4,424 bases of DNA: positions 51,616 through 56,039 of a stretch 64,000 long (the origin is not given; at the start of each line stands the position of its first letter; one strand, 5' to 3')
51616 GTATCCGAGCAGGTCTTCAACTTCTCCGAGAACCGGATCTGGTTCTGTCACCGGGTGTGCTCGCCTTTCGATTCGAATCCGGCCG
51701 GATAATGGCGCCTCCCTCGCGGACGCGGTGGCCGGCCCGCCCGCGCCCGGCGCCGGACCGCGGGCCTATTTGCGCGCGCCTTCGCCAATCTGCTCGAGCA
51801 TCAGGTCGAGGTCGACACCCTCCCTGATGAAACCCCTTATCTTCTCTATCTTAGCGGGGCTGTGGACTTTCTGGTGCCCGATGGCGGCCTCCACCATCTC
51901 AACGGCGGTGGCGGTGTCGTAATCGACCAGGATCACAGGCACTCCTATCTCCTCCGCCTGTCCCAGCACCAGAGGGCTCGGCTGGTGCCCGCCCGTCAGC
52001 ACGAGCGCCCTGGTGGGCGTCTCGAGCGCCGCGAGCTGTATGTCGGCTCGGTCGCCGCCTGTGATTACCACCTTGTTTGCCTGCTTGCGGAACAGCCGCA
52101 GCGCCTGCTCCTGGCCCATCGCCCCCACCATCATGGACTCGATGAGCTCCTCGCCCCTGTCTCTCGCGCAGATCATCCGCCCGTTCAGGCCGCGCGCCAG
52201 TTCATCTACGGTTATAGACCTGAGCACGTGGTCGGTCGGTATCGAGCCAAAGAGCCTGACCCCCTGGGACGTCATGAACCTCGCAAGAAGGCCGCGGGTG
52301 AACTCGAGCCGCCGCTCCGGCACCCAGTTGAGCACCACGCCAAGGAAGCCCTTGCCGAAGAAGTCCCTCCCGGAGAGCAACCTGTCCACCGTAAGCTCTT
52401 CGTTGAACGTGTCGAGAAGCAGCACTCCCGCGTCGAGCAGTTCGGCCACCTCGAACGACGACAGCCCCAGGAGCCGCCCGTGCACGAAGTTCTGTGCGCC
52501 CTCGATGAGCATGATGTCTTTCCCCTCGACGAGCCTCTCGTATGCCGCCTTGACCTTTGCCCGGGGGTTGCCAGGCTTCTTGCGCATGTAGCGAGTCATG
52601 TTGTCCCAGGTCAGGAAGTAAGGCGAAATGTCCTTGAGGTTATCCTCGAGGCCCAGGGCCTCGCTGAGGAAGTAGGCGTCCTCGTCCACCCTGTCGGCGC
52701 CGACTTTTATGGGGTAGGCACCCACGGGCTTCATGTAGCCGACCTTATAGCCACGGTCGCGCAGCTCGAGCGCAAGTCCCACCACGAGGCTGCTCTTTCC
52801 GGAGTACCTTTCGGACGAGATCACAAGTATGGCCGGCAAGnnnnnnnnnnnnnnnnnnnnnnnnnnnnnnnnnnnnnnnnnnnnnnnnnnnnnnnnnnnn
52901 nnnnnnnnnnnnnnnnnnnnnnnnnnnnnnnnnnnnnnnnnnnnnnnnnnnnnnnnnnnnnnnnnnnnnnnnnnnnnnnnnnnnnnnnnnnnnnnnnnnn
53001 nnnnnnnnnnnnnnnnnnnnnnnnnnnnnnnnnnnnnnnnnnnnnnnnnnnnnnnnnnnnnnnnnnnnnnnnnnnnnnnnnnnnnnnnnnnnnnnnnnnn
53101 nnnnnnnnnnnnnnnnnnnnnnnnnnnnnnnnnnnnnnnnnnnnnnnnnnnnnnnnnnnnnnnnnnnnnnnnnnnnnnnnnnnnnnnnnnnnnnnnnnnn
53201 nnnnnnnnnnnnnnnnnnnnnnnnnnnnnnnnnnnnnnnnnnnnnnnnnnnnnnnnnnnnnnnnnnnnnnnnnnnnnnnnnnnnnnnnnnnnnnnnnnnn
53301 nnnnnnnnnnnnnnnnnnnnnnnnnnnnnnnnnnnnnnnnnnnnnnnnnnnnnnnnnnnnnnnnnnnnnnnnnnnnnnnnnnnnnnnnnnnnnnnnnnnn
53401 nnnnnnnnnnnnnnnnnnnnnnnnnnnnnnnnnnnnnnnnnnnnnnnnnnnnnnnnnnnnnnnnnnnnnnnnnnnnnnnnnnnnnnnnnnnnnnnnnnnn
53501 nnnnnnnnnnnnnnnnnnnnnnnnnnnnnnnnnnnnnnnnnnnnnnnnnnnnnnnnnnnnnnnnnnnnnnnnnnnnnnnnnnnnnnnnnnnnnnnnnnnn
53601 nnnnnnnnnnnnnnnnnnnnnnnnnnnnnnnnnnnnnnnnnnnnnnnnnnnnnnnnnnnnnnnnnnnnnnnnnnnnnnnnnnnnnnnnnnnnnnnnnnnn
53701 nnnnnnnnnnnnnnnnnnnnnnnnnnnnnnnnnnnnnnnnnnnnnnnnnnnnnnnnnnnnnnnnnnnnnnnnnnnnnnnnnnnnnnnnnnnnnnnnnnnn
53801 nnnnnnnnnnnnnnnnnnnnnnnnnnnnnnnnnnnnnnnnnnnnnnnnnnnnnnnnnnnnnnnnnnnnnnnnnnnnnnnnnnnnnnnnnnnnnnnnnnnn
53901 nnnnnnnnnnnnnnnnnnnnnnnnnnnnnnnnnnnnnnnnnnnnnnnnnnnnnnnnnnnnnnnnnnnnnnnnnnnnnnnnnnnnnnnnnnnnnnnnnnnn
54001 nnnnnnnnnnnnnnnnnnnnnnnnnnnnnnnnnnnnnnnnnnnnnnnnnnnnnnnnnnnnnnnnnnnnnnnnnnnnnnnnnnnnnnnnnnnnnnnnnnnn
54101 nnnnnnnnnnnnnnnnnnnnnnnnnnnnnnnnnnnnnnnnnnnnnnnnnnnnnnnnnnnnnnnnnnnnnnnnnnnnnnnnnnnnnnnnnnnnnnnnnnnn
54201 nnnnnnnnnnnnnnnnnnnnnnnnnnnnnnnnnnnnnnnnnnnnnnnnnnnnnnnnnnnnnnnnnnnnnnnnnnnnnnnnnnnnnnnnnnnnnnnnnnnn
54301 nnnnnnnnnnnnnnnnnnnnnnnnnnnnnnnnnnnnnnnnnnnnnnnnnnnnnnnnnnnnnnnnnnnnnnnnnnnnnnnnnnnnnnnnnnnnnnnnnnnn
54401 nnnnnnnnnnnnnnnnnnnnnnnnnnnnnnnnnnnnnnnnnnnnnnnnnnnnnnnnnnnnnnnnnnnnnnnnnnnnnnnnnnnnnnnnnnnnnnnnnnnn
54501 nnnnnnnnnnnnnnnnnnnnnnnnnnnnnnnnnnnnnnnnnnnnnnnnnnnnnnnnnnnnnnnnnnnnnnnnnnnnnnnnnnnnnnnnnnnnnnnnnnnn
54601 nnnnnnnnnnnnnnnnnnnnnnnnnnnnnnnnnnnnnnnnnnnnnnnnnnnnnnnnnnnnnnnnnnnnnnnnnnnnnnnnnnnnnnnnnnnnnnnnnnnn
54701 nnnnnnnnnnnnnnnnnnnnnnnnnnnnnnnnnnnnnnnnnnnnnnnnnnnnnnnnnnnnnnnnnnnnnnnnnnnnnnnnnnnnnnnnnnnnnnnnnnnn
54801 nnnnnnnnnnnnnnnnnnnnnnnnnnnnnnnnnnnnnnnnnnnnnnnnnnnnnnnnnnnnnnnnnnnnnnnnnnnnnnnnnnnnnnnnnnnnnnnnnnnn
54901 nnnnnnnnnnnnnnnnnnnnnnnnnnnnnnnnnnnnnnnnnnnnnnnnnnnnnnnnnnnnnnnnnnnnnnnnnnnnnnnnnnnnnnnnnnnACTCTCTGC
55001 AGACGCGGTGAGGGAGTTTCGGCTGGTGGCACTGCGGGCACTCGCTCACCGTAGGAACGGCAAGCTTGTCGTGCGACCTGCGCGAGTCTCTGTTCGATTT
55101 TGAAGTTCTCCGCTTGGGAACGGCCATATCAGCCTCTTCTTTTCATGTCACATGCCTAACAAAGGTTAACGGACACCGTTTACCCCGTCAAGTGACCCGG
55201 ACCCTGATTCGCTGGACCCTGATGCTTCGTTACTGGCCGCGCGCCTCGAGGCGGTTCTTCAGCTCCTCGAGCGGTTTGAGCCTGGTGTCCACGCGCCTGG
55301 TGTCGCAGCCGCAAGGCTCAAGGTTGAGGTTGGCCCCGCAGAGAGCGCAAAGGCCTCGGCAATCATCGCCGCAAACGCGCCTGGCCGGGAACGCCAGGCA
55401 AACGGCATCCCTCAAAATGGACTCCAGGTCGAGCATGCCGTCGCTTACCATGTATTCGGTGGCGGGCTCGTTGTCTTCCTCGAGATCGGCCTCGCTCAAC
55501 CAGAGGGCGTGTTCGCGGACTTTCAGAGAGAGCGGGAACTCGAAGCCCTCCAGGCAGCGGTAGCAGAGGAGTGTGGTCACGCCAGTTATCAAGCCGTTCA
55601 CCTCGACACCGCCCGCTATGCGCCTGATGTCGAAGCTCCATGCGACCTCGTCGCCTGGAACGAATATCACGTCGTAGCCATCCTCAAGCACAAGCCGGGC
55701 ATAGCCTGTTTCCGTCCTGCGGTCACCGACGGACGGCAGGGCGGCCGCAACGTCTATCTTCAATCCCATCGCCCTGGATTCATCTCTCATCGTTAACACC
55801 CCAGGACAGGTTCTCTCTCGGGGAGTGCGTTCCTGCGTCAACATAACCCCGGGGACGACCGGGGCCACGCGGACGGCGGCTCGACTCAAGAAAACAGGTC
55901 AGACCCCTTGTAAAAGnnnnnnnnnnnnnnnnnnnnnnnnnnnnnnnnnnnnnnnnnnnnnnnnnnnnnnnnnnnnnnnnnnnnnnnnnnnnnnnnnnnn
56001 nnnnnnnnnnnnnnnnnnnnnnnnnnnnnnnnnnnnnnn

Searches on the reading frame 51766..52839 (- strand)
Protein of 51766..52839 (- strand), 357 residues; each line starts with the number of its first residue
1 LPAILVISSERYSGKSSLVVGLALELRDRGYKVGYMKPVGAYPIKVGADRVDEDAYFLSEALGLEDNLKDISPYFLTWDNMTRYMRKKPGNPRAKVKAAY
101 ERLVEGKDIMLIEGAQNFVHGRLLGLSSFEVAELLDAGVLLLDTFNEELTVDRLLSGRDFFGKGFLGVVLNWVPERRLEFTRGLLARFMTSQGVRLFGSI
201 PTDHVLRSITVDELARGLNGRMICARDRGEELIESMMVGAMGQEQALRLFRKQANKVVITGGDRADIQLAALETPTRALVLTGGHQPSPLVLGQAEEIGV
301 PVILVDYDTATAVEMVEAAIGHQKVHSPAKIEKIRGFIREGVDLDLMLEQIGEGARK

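Call 68: search_protein_families(library=pfam, proteins=[window:51766-52839:-], max_evalue=0.000001)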
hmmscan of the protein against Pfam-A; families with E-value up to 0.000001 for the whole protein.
window:51766-52839:- (357 aa): 2 families
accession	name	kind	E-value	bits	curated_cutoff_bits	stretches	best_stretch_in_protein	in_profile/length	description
PF07085.17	DRTGG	-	4e-29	101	25.2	1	213-318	1-104/105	DRTGG domain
PF13500.12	AAA_26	-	5.5e-14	52.9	27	1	3-207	2-195/198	AAA domain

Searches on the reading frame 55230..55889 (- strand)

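Call 68: search_protein_families(library=pfam, proteins=[window:55230-55889:-], max_evalue=0.000001)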
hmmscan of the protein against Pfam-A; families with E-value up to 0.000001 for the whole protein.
window:55230-55889:- (219 aa): 1 family
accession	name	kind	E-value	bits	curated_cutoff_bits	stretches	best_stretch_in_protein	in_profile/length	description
PF02620.22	YceD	-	4.5e-24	85.2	33.2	1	97-211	1-119/119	Large ribosomal RNA subunit accumulation protein YceD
